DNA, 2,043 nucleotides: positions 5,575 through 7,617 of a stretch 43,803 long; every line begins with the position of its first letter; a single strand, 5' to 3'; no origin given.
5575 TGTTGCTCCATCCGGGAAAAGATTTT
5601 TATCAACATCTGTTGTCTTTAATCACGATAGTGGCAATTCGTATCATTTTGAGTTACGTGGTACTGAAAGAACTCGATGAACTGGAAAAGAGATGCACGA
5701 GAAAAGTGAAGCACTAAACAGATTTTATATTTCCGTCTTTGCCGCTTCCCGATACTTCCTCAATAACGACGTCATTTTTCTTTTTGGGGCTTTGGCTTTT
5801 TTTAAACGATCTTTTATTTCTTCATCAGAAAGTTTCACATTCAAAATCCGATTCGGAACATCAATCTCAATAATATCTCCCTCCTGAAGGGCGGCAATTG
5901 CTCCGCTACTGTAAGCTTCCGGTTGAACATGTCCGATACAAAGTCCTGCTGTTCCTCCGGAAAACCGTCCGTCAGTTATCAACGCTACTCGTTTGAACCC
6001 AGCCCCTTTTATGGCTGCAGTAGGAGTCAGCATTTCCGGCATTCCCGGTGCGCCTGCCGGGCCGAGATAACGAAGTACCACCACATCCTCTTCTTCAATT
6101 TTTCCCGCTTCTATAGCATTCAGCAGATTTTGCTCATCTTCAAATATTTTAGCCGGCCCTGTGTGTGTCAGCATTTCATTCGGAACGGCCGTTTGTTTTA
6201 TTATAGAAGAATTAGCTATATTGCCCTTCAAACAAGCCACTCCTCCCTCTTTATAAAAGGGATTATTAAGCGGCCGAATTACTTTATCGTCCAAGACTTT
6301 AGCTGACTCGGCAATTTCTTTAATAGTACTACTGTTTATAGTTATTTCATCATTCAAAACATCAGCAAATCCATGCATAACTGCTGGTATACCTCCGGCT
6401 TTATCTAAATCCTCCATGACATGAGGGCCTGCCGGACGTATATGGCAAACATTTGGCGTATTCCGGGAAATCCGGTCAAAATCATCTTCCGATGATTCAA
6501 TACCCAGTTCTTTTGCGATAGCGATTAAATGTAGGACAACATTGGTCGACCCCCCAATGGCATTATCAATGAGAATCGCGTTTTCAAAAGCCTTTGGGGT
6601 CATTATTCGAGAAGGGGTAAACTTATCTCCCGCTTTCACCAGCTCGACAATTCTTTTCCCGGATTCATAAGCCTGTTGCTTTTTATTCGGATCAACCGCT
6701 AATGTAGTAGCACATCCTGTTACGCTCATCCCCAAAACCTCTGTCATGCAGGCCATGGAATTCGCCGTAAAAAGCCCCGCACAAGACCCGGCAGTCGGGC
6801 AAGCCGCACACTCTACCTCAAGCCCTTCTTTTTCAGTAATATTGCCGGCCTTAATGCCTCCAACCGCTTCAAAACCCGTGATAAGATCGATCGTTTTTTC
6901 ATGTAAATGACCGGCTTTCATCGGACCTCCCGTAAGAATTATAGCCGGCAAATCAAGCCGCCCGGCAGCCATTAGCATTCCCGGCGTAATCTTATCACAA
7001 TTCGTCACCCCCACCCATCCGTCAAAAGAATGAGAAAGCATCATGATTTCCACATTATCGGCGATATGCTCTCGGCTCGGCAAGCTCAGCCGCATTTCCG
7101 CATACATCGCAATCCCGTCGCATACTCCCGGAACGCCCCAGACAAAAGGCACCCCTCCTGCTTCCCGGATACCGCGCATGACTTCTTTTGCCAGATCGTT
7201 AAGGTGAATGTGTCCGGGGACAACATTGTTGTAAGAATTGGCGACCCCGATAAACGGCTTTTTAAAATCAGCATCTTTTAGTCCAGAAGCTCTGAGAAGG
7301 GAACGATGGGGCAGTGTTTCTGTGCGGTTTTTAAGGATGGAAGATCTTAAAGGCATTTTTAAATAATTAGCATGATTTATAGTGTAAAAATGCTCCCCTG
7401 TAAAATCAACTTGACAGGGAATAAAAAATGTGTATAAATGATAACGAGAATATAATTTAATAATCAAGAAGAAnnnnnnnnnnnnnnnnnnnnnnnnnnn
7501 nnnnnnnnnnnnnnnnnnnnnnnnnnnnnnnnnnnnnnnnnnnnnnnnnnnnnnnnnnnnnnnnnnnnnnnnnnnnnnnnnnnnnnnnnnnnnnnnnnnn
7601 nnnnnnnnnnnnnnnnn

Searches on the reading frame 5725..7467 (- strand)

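Call 19: search_protein_families(library=pfam, proteins=[window:5725-7467:-])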
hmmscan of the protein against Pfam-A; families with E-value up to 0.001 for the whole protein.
window:5725-7467:- (580 aa): 2 families
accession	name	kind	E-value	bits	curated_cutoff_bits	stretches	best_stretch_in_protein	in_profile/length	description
PF00920.27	ILVD_EDD_N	-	3e-119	398.3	27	1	70-384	1-315/316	Dihydroxy-acid/6-phosphogluconate dehydratase N-terminal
PF24877.1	ILV_EDD_C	-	9.4e-68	227.8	27.7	1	395-577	1-185/191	Dihydroxy-acid/6-phosphogluconate dehydratase C-terminal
